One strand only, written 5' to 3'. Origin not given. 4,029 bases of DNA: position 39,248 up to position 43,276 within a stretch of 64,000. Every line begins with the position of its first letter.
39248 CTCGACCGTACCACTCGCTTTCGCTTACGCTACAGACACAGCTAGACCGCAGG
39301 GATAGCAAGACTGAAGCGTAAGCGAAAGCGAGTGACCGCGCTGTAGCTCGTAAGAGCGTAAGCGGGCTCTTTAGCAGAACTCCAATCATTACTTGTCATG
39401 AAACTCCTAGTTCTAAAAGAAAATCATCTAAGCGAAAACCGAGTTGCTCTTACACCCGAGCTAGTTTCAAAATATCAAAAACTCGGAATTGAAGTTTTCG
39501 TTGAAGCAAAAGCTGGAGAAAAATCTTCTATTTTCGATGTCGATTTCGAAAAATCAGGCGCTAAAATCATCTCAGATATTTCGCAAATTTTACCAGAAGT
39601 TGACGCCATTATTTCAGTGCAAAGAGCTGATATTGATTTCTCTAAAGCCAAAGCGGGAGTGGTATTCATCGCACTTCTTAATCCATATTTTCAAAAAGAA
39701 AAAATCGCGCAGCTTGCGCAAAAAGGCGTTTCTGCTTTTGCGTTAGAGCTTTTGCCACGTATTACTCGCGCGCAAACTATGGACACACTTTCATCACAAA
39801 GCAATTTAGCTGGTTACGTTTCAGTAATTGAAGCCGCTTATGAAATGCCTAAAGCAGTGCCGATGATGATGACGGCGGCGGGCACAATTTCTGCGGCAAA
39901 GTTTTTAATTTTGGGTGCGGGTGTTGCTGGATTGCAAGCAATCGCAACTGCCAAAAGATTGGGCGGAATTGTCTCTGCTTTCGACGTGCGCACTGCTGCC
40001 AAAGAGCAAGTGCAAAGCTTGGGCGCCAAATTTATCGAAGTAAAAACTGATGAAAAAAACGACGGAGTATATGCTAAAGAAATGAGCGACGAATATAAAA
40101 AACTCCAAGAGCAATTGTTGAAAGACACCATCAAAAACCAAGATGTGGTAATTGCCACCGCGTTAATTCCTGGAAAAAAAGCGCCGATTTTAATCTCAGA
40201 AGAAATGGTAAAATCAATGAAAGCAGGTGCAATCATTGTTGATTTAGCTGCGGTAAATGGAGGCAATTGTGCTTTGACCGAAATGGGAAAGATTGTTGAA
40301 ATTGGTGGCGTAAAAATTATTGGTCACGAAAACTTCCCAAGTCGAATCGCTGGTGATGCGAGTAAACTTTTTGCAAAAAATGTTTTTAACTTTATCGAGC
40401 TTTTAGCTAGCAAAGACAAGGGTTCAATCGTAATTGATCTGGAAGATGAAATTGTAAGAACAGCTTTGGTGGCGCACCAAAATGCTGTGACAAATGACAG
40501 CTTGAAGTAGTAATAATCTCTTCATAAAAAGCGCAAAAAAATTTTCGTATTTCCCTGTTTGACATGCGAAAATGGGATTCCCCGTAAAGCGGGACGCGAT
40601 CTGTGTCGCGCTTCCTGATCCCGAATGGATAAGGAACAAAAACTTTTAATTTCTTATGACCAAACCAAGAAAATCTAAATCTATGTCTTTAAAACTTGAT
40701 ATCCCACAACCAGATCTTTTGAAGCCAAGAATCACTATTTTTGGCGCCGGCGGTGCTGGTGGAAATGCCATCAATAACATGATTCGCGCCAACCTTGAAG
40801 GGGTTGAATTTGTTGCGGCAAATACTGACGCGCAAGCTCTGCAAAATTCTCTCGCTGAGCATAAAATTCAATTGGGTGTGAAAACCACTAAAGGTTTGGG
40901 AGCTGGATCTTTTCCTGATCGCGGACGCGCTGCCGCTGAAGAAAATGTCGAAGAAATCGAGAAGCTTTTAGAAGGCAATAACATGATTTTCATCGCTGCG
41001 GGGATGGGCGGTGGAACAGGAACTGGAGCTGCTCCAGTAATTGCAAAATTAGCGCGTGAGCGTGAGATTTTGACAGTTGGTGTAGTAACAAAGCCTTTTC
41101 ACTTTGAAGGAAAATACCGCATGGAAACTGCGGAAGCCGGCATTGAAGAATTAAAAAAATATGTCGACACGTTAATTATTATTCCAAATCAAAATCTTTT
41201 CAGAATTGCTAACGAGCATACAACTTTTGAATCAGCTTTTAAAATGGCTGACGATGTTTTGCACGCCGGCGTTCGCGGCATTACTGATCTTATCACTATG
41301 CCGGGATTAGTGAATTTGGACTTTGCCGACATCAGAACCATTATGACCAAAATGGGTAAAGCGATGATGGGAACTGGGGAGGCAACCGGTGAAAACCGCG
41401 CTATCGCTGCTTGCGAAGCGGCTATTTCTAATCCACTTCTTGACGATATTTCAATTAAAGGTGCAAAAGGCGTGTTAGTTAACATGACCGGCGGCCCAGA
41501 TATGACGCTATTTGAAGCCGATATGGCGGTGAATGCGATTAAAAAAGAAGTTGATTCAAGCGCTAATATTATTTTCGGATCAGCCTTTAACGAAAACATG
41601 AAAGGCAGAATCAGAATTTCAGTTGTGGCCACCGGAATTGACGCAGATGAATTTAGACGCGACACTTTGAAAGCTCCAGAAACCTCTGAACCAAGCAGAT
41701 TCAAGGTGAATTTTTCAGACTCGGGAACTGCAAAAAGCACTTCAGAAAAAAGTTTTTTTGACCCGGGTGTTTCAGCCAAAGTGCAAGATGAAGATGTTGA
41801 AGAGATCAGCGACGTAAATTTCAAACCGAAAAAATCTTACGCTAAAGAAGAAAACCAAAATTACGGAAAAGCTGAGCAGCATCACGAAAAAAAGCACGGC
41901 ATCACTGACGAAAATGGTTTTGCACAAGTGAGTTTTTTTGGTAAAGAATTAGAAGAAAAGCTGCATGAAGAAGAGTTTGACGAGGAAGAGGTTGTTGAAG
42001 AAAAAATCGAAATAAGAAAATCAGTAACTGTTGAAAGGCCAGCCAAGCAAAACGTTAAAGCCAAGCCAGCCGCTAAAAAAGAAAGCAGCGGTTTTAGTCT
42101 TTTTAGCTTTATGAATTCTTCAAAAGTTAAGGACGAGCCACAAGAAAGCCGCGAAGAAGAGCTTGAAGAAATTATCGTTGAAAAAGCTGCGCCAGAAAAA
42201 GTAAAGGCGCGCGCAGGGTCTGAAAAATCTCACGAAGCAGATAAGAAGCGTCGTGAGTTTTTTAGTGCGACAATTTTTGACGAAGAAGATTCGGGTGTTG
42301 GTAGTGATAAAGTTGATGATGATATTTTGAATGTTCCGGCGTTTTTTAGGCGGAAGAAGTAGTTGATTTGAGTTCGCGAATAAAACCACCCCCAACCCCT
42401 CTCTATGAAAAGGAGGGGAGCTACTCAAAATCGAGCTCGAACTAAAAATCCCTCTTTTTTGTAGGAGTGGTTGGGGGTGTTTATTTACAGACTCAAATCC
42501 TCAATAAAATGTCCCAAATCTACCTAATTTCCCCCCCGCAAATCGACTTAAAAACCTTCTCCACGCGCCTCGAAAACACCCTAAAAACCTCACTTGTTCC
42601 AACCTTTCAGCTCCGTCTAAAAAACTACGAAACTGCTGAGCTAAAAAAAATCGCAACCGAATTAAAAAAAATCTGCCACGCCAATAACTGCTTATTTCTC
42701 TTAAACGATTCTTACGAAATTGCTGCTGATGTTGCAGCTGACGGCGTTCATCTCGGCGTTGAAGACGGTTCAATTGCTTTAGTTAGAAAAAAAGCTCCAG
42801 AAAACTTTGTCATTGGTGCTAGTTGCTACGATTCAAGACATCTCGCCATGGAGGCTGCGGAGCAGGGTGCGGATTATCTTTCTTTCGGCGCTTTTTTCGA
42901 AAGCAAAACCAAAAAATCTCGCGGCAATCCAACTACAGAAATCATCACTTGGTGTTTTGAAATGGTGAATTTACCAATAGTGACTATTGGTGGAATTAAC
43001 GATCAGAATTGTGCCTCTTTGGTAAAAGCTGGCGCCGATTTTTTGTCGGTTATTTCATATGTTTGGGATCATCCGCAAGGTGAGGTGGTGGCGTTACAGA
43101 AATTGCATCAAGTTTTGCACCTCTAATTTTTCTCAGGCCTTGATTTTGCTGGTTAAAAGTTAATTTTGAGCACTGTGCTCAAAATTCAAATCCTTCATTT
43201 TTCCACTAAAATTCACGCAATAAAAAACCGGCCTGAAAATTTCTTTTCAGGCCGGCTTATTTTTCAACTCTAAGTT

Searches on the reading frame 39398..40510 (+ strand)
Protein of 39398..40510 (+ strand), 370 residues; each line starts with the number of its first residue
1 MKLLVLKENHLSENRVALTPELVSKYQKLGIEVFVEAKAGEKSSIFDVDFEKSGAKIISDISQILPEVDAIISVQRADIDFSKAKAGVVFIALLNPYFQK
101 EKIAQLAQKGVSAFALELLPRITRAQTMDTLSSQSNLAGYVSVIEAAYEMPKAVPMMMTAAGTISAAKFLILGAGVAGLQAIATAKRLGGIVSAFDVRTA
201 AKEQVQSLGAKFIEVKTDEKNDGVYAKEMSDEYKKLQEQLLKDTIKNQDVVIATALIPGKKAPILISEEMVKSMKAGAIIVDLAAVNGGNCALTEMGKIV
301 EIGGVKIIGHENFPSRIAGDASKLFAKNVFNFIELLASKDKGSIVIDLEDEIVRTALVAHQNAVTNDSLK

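Call 26: search_protein_families(library=pfam, proteins=[window:39398-40510:+], max_evalue=0.000001)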
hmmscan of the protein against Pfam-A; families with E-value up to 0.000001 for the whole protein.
window:39398-40510:+ (370 aa): 2 families
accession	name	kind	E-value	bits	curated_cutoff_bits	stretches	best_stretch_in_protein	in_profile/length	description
PF01262.27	AlaDh_PNT_C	-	1.1e-63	214.9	23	1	142-366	1-213/214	Alanine dehydrogenase/PNT, C-terminal domain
PF05222.21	AlaDh_PNT_N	-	1.8e-33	116.1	30.4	1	5-138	2-136/136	Alanine dehydrogenase/PNT, N-terminal domain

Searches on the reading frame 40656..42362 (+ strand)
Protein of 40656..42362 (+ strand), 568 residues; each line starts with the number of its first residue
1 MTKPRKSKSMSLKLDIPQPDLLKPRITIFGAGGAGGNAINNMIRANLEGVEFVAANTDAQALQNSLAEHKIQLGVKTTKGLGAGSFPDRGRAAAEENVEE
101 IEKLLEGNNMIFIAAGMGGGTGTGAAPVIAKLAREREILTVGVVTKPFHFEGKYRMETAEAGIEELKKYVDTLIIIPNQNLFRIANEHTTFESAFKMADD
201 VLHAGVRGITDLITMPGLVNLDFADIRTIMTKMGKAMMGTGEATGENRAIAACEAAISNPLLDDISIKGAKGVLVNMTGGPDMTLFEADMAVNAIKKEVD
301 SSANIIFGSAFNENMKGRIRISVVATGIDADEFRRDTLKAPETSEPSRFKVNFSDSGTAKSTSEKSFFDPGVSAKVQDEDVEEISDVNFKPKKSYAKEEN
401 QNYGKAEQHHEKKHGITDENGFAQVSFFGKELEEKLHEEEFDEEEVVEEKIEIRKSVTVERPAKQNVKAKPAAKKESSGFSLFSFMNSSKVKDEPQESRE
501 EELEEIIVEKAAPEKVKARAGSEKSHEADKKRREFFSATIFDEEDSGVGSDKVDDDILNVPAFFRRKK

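Call 26: search_protein_families(library=pfam, proteins=[window:40656-42362:+], max_evalue=0.000001)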
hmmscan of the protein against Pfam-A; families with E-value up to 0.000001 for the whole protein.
window:40656-42362:+ (568 aa): 2 families
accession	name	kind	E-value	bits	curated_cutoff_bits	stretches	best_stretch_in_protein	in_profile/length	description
PF00091.31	Tubulin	-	5e-49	167.6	33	1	26-186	2-190/190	Tubulin/FtsZ family, GTPase domain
PF12327.13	FtsZ_C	-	7.1e-37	126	27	1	234-329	1-95/95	FtsZ family, C-terminal domain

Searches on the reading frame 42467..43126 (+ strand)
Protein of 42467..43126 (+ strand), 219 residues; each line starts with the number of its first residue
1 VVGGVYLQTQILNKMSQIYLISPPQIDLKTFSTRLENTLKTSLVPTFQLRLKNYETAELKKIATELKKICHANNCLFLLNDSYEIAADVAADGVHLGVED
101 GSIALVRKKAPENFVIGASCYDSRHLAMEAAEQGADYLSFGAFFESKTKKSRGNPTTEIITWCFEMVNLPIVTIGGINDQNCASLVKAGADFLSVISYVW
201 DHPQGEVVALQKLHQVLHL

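Call 26: search_protein_families(library=pfam, proteins=[window:42467-43126:+], max_evalue=0.000001)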
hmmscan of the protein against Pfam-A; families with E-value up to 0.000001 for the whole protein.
window:42467-43126:+ (219 aa): 1 family
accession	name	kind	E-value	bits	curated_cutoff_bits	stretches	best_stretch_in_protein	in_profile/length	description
PF02581.23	TMP-TENI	-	1.1e-49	168.7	27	1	18-198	1-179/180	Thiamine monophosphate synthase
